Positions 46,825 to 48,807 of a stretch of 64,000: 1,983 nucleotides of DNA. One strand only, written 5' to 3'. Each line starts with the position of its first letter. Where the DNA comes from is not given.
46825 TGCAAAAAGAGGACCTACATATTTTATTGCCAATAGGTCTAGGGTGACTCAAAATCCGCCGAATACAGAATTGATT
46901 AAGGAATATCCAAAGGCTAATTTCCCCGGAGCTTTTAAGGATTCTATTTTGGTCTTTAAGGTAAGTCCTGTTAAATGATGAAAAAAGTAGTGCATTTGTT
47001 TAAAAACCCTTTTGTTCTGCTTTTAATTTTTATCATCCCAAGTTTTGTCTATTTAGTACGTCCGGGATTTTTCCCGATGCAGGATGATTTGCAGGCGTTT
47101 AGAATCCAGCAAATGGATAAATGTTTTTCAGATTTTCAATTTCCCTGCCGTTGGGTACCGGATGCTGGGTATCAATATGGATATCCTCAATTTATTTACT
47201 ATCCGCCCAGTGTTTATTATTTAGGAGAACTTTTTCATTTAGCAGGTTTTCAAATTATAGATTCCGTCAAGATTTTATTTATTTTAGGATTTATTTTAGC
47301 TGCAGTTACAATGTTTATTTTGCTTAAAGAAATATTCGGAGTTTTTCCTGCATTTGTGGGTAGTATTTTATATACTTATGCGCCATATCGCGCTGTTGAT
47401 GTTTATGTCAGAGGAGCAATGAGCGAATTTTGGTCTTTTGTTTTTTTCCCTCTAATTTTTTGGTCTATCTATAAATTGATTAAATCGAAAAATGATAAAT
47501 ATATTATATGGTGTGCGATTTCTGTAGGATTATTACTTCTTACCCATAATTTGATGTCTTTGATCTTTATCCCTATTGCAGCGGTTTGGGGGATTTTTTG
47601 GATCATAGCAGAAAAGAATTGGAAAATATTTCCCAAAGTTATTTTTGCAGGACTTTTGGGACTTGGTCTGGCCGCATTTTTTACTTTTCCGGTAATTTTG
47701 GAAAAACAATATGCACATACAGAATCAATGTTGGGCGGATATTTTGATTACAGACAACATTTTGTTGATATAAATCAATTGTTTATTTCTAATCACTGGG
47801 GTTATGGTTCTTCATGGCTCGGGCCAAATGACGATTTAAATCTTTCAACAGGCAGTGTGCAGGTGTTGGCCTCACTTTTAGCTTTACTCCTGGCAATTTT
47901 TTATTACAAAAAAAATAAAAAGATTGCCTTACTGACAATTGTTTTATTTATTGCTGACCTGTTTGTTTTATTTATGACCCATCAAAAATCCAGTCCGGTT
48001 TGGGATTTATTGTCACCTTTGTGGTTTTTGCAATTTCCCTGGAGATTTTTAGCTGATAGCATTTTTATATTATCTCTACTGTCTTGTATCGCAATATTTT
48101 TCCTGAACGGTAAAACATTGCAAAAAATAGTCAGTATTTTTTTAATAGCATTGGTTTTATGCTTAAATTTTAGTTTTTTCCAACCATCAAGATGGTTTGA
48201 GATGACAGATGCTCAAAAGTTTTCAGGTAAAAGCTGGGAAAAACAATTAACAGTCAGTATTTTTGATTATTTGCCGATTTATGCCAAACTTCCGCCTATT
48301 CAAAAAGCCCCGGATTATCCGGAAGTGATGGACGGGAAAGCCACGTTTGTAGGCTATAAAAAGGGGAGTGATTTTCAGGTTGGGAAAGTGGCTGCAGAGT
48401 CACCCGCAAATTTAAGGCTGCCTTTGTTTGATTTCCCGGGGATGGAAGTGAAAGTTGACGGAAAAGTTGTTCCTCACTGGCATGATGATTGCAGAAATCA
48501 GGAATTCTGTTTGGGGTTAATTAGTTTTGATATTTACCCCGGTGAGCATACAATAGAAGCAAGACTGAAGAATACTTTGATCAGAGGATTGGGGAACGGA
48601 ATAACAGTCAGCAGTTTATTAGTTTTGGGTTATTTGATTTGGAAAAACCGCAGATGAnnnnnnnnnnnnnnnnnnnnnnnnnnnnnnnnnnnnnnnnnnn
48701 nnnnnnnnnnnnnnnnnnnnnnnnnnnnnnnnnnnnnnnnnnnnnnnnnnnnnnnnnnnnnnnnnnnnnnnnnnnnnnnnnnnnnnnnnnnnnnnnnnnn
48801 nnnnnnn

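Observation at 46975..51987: Three tandem YfhO-like paralogs of about 560 aa each, plus two more copies elsewhere in the window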

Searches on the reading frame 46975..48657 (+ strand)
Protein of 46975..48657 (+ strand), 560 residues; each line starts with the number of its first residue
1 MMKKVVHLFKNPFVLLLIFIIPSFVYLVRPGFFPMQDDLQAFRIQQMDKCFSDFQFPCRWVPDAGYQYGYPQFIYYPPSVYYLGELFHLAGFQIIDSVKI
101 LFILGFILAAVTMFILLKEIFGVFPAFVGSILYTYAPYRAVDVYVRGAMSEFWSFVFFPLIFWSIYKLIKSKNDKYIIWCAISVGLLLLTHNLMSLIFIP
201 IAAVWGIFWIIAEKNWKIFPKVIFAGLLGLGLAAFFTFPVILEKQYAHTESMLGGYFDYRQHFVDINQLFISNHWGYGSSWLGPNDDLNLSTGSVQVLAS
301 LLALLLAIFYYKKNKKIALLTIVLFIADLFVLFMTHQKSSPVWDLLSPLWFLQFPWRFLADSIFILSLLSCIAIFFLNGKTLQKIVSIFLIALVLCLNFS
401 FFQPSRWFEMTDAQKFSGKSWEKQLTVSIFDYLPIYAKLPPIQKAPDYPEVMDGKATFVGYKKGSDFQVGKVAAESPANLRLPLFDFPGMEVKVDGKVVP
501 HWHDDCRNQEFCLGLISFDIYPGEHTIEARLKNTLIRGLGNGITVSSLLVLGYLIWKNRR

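Call 3: search_protein_families(library=pfam, proteins=[window:46975-48657:+], max_evalue=0.01)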
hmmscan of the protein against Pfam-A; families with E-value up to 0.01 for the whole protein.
window:46975-48657:+ (560 aa): 2 families
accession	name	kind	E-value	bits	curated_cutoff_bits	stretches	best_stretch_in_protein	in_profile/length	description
PF10131.15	PTPS_related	-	4.2e-06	26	26.4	1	73-427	1-336/621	6-pyruvoyl-tetrahydropterin synthase related domain; membrane protein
PF09586.16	YfhO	-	3.4e-05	22.9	28.5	1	81-404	70-387/835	Bacterial membrane protein YfhO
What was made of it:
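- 46975..48657 (+): Paralog A, 560 aa. GT-C-fold glycosyltransferase of the PF10131/YfhO-related branch. Pfam PF10131 26.0 bits (cut-off 26.4) and YfhO 22.9 bits (cut-off 28.5), call 3.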

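Call 4: search_protein_families(library=ncbifam, proteins=[window:46975-48657:+], max_evalue=0.01)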
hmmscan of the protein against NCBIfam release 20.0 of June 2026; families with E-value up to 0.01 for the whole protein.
window:46975-48657:+ (560 aa): 0 families

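Call 9: find_encoding_contigs(protein=window:46975-48657:+, flank=10000, max_places=4)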
Protein window:46975-48657:+ (560 aa): 4 contigs read that carry it; 2 places shown.
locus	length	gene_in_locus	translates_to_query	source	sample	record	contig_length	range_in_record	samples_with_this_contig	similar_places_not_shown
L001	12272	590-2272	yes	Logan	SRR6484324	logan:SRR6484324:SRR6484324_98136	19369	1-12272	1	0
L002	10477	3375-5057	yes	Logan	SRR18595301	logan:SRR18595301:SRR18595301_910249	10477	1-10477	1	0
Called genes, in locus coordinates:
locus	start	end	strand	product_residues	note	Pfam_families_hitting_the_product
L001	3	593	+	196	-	?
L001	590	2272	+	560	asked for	PF09586:YfhO (faint)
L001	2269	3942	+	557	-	PF10131:PTPS_related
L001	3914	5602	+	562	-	-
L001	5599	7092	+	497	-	PF01943:Polysacc_synt, PF13440:Polysacc_synt_3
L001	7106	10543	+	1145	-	PF12979:DUF3863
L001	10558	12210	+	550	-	PF02366:PMT, PF13231:PMT_2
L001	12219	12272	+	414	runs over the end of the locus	-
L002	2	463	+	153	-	?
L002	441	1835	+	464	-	PF13231:PMT_2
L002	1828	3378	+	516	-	PF13231:PMT_2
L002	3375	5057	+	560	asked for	PF09586:YfhO (faint)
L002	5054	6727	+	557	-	PF10131:PTPS_related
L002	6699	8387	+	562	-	-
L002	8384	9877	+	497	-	PF01943:Polysacc_synt, PF13440:Polysacc_synt_3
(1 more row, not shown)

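Call 10: search_solved_structures(query=A1, max_evalue=10, show_alignments=2)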
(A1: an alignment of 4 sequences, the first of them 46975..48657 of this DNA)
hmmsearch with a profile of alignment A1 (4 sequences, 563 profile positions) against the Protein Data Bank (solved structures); distinct sequences matched with E-value up to 10: 0.
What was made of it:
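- No solved structure is detectable by sequence (call 10), and structural matches are remote (TM about 0.4-0.5).
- Tried and rejected: A profile search of the four paralogs against all PDB sequences found nothing, even at E of 10 (call 10).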

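Call 11: find_homologous_proteins(query=window:46975-48657:+, max_evalue=0.001)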
Query window:46975-48657:+ (560 aa): 1608 proteins with E <= 0.001 among 8000 candidates; the best 120 are listed.
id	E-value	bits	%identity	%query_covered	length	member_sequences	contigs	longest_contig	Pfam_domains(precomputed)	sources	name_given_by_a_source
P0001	0.0e+0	1278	100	100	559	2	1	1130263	PF09586.17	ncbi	ncbi:MAG: hypothetical protein WC826_02650 [Microgenomates group bacterium]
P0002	0.0e+0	1030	77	100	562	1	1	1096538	PF11992.14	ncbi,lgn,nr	ncbi:MAG: YfhO family protein [Candidatus Daviesbacteria bacterium]|nr:YfhO family protein [Candidat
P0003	3.2e-296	1002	74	100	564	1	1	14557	PF13231.13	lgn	-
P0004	2.4e-295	999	73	100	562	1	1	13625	-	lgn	-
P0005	6.3e-292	988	74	100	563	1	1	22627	PF13231.13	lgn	-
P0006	6.2e-256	869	66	100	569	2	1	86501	-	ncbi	-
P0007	2.2e-255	867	67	100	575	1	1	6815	-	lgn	-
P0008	3.1e-255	866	66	99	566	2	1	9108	-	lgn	-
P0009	7.5e-254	862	67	96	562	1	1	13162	-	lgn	-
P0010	2.7e-250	850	67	96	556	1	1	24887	-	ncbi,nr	ncbi:glycosyltransferase family 39 protein [Candidatus Daviesbacteria bacterium]|nr:glycosyltransfer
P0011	6.6e-249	846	65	98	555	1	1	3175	-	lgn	-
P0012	2.8e-248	843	66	98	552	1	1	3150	PF10131.16,PF09586.17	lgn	-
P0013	7.4e-248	842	66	96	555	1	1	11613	PF10131.16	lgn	-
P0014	6.8e-246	836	65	97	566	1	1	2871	PF09586.17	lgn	-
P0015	2.7e-245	834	64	99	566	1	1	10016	PF10131.16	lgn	-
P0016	5.1e-244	829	65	98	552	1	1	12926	PF10131.16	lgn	-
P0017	1.1e-243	828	64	96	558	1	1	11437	PF10131.16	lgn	-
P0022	3.7e-236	803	63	100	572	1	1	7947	PF10131.16,PF13231.13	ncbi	-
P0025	6.5e-235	799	62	96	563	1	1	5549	PF10131.16,PF09586.17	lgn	-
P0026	8.3e-235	799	62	95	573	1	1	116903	PF10131.16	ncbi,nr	ncbi:hypothetical protein HY025_00105 [Candidatus Daviesbacteria bacterium]|nr:hypothetical protein 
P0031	2.4e-229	781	62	94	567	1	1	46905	PF10131.16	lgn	-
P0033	1.1e-228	779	61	96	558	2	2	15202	PF10131.16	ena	-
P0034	2.3e-228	778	61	96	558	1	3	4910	PF10131.16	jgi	-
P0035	2.3e-228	778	61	96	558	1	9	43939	PF10131.16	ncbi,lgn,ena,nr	ncbi:hypothetical protein A3C32_02275 [Candidatus Daviesbacteria bacterium RIFCSPHIGHO2_02_FULL_41_1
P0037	5.8e-228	776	61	96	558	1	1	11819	PF10131.16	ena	-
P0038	6.3e-228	776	61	99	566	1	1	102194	PF10131.16,PF02516.21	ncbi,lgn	-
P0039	3.5e-227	774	61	98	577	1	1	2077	PF10131.16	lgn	-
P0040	6.5e-225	766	60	94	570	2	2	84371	PF10131.16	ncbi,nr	ncbi:6-pyruvoyl-tetrahydropterin synthase-related protein [Patescibacteria group bacterium]|nr:6-pyr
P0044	9.2e-224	763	60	100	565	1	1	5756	PF09586.17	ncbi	-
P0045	2.5e-223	761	60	95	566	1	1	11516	PF09586.17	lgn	-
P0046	2.7e-223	761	60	97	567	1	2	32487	PF10131.16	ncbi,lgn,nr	ncbi:MAG: hypothetical protein M1142_06800 [Patescibacteria group bacterium]|nr:hypothetical protein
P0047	2.9e-223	761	60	96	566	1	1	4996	PF10131.16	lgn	-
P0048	5.3e-223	760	60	96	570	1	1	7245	PF10131.16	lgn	-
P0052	2.1e-221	755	60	96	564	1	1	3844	PF10131.16,PF09586.17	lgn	-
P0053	2.1e-221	755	59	94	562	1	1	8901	PF10131.16,PF09586.17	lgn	-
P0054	3.3e-221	754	58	100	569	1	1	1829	PF09586.17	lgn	-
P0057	8.4e-221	753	60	96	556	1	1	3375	PF10131.16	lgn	-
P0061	1.5e-219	749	59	98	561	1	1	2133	PF10131.16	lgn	-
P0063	2.6e-219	748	59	98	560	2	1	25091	PF10131.16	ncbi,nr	ncbi:hypothetical protein HYU94_00475 [Candidatus Daviesbacteria bacterium]|nr:hypothetical protein 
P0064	3.4e-219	747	58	98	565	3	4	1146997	PF10131.16,PF09586.17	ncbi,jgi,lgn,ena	jgi:hypothetical protein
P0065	4.3e-219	747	60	100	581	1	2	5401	PF10131.16,PF09586.17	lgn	-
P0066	5.3e-219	747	60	94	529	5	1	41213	PF10131.16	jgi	-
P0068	6.3e-219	747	61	92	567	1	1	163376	PF10131.16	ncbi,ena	-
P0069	1.8e-218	745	60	96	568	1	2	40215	PF09586.17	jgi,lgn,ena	-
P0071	3.5e-218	744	58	96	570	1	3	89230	PF10131.16,PF09586.17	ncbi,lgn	-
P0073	5.9e-218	743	58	98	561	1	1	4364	PF09586.17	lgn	-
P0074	8.8e-218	743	60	93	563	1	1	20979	PF10131.16,PF13231.13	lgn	-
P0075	2.0e-217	742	59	96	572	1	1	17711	PF10131.16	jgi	jgi:hypothetical protein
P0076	2.0e-217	742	58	98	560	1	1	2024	PF09586.17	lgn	-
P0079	4.8e-217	740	60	97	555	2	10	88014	PF10131.16,PF09586.17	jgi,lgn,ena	-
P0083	1.4e-216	739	57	98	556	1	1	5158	PF09586.17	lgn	-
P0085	4.4e-216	737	57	100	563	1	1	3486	PF10131.16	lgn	-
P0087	8.5e-216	736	57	98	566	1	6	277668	PF10131.16,PF09586.17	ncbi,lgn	-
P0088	9.7e-216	736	57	97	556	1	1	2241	PF10131.16,PF09586.17,PF13231.13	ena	-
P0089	1.2e-215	736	57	96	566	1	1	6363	PF09586.17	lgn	-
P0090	1.5e-215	735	58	96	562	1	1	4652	PF10131.16,PF09586.17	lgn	-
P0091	3.0e-215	734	56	99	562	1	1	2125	PF10131.16,PF09586.17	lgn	-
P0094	9.7e-215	733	57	97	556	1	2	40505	PF10131.16,PF09586.17,PF13231.13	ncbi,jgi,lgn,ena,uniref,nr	ncbi:hypothetical protein A3C59_01205 [Candidatus Daviesbacteria bacterium RIFCSPHIGHO2_02_FULL_36_1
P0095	9.8e-215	733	57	98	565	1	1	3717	PF10131.16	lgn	-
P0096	1.9e-214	732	57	99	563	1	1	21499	PF09586.17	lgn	-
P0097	1.9e-214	732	59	96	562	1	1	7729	PF10131.16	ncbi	-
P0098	2.1e-214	732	56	100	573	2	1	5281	PF10131.16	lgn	-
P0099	2.2e-214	732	57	97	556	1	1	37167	PF10131.16,PF09586.17,PF13231.13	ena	-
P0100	2.3e-214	731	58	95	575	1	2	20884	PF10131.16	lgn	-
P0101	2.5e-214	731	59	98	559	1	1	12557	PF10131.16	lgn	-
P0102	2.6e-214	731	57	97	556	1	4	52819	PF10131.16,PF09586.17,PF13231.13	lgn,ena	-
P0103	3.1e-214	731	57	97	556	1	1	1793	PF10131.16,PF09586.17,PF13231.13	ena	-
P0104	4.2e-214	731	57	98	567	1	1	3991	PF09586.17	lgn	-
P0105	5.1e-214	730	60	96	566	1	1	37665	PF10131.16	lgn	-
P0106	6.4e-214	730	58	98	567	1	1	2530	PF10131.16,PF09586.17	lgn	-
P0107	8.3e-214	730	57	97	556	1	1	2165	PF10131.16,PF09586.17,PF13231.13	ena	-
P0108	8.5e-214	730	59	95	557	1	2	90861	PF10131.16,PF09586.17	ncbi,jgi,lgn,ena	-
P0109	9.2e-214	729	57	98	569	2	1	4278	PF10131.16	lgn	-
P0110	1.5e-213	729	57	98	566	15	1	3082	PF10131.16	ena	-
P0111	2.5e-213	728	58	98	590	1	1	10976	PF10131.16,PF09586.17,PF13231.13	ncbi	-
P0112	2.8e-213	728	58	96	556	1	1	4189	PF09586.17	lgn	-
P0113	2.9e-213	728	58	98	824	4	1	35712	PF10111.15,PF13641.13,PF00535.33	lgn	-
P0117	5.6e-213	727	60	94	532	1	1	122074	PF10131.16,PF09586.17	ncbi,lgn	-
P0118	6.5e-213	727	57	98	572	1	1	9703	PF10131.16,PF13231.13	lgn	-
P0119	7.0e-213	727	58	98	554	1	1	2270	PF10131.16,PF13231.13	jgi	jgi:hypothetical protein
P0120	8.4e-213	726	58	99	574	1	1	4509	PF10131.16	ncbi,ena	-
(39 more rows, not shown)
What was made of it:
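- Checked: Identical A, B and C proteins occur in two independent Logan assemblies (call 9), and an identical A protein is also on a 1.13 Mb NCBI contig (call 11).
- Intact ORFs in independent assemblies (calls 9, 11).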

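Call 21: find_related_loci(query=A2, collection=genome_contigs, flank=10000)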
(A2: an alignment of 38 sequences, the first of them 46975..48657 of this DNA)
Query A2 (560 aa) in genome_contigs; peptide patterns used: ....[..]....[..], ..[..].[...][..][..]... (x = any residue, [..] = any of these).
307 stretches matched a pattern; 302 encode a relative of the query (tblastn E <= 1e-3); the best 80 are kept; 80 distinct loci.
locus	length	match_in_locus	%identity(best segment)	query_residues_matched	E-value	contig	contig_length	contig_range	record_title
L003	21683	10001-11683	77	2-559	0e+0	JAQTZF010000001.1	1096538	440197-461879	MAG: Candidatus Daviesbacteria bacterium isolate STC_54 NODE_2_length_1096538_cov_10.617223_Sandtown_C, whole genome sho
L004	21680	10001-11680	61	3-560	0e+0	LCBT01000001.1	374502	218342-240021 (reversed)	MAG: Candidatus Daviesbacteria bacterium GW2011_GWA1_41_61 UU73_C0001, whole genome shotgun sequence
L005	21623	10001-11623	62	10-541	0e+0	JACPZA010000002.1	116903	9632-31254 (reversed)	MAG: Candidatus Daviesbacteria bacterium isolate NC_groundwater_877_Pr1_S2p5_34_16 Montesol18_S2p5_coassembly_scaffold_1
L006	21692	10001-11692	59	1-559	0e+0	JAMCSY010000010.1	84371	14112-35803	MAG: Patescibacteria group bacterium isolate FK_Sedi_A_Bin.193 NODE_428_length_84371_cov_10.2833, whole genome shotgun s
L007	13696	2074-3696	61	20-558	0e+0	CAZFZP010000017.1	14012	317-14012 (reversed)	MAG TPA_asm: uncultured Gammaproteobacteria bacterium isolate SRP050083_co3_227 genome assembly, contig: NODE_3524_lengt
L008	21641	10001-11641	60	16-560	0e+0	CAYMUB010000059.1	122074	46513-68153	MAG TPA_asm: uncultured Gammaproteobacteria bacterium isolate binchicken_co203_488 genome assembly, contig: k141_370093,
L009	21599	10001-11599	62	27-559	0e+0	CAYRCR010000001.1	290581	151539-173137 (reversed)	MAG TPA_asm: uncultured Gammaproteobacteria bacterium isolate SRP050083_co1_366 genome assembly, contig: NODE_3_length_2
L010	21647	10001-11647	61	14-556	0e+0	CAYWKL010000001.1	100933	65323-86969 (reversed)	MAG TPA_asm: uncultured Gammaproteobacteria bacterium isolate binchicken_co38_1283 genome assembly, contig: NODE_524_len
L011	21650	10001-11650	57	14-560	0e+0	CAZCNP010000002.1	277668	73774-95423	MAG TPA_asm: uncultured Gammaproteobacteria bacterium isolate binchicken_co38_1123 genome assembly, contig: NODE_94_leng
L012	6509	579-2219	57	16-560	0e+0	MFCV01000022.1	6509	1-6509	MAG: Candidatus Daviesbacteria bacterium RIFCSPHIGHO2_02_FULL_36_13 rifcsphigho2_02_scaffold_29265, whole genome shotgun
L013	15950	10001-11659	59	10-560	0e+0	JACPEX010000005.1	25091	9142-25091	MAG: Candidatus Daviesbacteria bacterium isolate NC_groundwater_346_Ag_B-0.1um_38_13 GD18-4_B1_scaffold_76857, whole gen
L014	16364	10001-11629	58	14-559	0e+0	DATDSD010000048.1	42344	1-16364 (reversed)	MAG TPA_asm: Patescibacteria group bacterium isolate SMAG_U7994 k141_230567, whole genome shotgun sequence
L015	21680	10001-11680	57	14-560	0e+0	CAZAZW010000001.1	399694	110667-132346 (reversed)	MAG TPA_asm: uncultured Gammaproteobacteria bacterium isolate SRP090828_co2_161 genome assembly, contig: NODE_2_length_3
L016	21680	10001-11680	54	14-560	0e+0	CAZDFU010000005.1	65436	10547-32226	MAG TPA_asm: uncultured Gammaproteobacteria bacterium isolate binchicken_co251_985 genome assembly, contig: NODE_624_len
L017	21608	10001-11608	58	27-560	0e+0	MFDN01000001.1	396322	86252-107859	MAG: Candidatus Daviesbacteria bacterium RIFCSPLOWO2_01_FULL_39_23 rifcsplowo2_01_scaffold_1, whole genome shotgun seque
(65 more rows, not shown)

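Call 23: predict_structure(alignment_id=A2)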
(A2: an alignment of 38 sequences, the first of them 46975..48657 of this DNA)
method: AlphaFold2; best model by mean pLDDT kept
length: 560 residues; sequences in the alignment: 38
mean_pLDDT: 88.4   pTM: 0.89
mean pLDDT of the five models: 88.4, 87.7, 87.0, 85.3, 82.5
residues with pLDDT >= 90: 333; 70-90: 185; 50-70: 36; < 50: 6
segments of 3 or more residues with pLDDT < 50: 278-282
pLDDT, mean of each block of 10 residues (from residue 1): 71 93 85 67 90 87 84 69 94 91 96 98 96 92 83 95 97 95 94 87 97 95 97 91 82 74 80 56 58 92 97 96 97 92 89 88 97 93 95 91 76 84 77 80 89 93 91 96 91 96 89 92 96 92 97 91
secondary structure, 60 per line:
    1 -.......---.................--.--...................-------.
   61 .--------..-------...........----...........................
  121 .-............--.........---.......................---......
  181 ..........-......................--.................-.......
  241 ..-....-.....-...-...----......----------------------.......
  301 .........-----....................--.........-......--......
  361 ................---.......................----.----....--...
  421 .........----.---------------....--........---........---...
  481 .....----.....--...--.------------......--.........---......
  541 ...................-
elements in order: H2-8 H12-28 H34-52 H79-89 H94-121 H123-134 H137-145 H149-171 H175-190 H192-213 H216-232 H234-242 H249-253 H266-271 H294-309 H315-334 H337-345 H347-352 H355-376 H380-402 H412-415 H418-429 E450-453 E456-463 E467-474 E478-485 E490-494 E497-499 E515-520 E523-531 H535-559
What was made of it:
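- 46975..48657 (+): AlphaFold pLDDT 88.4, pTM 0.89 (call 23).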

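Call 28: fold_search(model_id=the predicted structure, library=pdb)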
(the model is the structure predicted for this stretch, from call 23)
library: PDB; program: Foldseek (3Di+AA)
matches with E <= 10: 244; with E <= 0.001: 7
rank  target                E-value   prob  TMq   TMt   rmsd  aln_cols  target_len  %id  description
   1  8pn9_A                2.8e-04  1.00  0.40  0.35  12.4       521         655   10  Structure of human oligosaccharyltransferase OST-A complex bound to NGI-1 (released 2024-05-08)
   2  3wak                  2.8e-04  1.00  0.42  0.29   9.9       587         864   12  Crystal structure of the Archaeoglobus fulgidus oligosaccharyltransferase (O29867_ARCFU) in the apo form (released 2013-10-30)
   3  5f15                  4.3e-04  1.00  0.36  0.37  10.4       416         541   12  Crystal Structure of ArnT from Cupriavidus metallidurans bound to Undecaprenyl phosphate (released 2016-02-17)
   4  3waj                  4.9e-04  1.00  0.37  0.27  14.9       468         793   16  Crystal structure of the Archaeoglobus fulgidus oligosaccharyltransferase (O29867_ARCFU) complex with Zn and sulfate (released 2013-10-30)
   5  7e9s_A                7.5e-04  1.00  0.41  0.28  10.4       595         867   13  Archaeal oligosaccharyltransferase AglB from Archaeoglobus fulgidus in complex with an inhibitory peptide and a dolich (released 2021-09-08)
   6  5gmy_A                8.2e-04  1.00  0.41  0.29   9.8       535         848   13  Crystal structure of the Archaeoglobus fulgidus oligosaccharyltransferase (O29867_ARCFU) tethered with an acceptor pep (released 2017-02-01)
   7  8if8_B                8.2e-04  1.00  0.41  0.37  11.6       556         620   11  Arabinosyltransferase AftA (released 2023-05-31)
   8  8age_A                1.3e-03  1.00  0.44  0.39  11.0       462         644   12  Structure of yeast oligosaccharylransferase complex with acceptor peptide bound (released 2022-12-07)
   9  5ezm                  3.3e-03  1.00  0.31  0.33  12.0       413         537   13  Crystal Structure of ArnT from Cupriavidus metallidurans in the apo state (released 2016-02-17)
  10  8if8_C                5.7e-03  1.00  0.42  0.40  11.9       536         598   10  Arabinosyltransferase AftA (released 2023-05-31)
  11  9n9j_I                5.7e-03  1.00  0.40  0.33  13.9       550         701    9  Structure of a GRP94 folding intermediate engaged with a CCDC134- and FKBP11-bound secretory translocon (released 2025-11-19)
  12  7bvf_B                5.7e-03  0.99  0.36  0.21  22.1       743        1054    9  Cryo-EM structure of Mycobacterium tuberculosis arabinosyltransferase EmbA-EmbB-AcpM2 in complex with ethambutol (released 2020-04-29)
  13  8agb_A                6.0e-03  1.00  0.38  0.34  13.3       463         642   11  Structure of yeast oligosaccharylransferase complex with lipid-linked oligosaccharide bound (released 2022-12-07)
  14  7oci_F                7.4e-03  1.00  0.41  0.37  11.9       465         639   12  Cryo-EM structure of yeast Ost6p containing oligosaccharyltransferase complex (released 2022-02-16)
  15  7bvc_B                8.1e-03  0.96  0.32  0.19  21.8       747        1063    8  Cryo-EM structure of Mycobacterium smegmatis arabinosyltransferase EmbA-EmbB-AcpM2 in complex with ethambutol (released 2020-04-29)
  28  6p25_B                4.0e-02  1.00  0.27  0.22   5.4       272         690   14  Structure of S. cerevisiae protein O-mannosyltransferase Pmt1-Pmt2 complex bound to the sugar donor and a peptide acce (released 2019-07-10)
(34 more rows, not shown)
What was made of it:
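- The best Foldseek hits for A are STT3 and AglB (2.8e-4, call 28).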
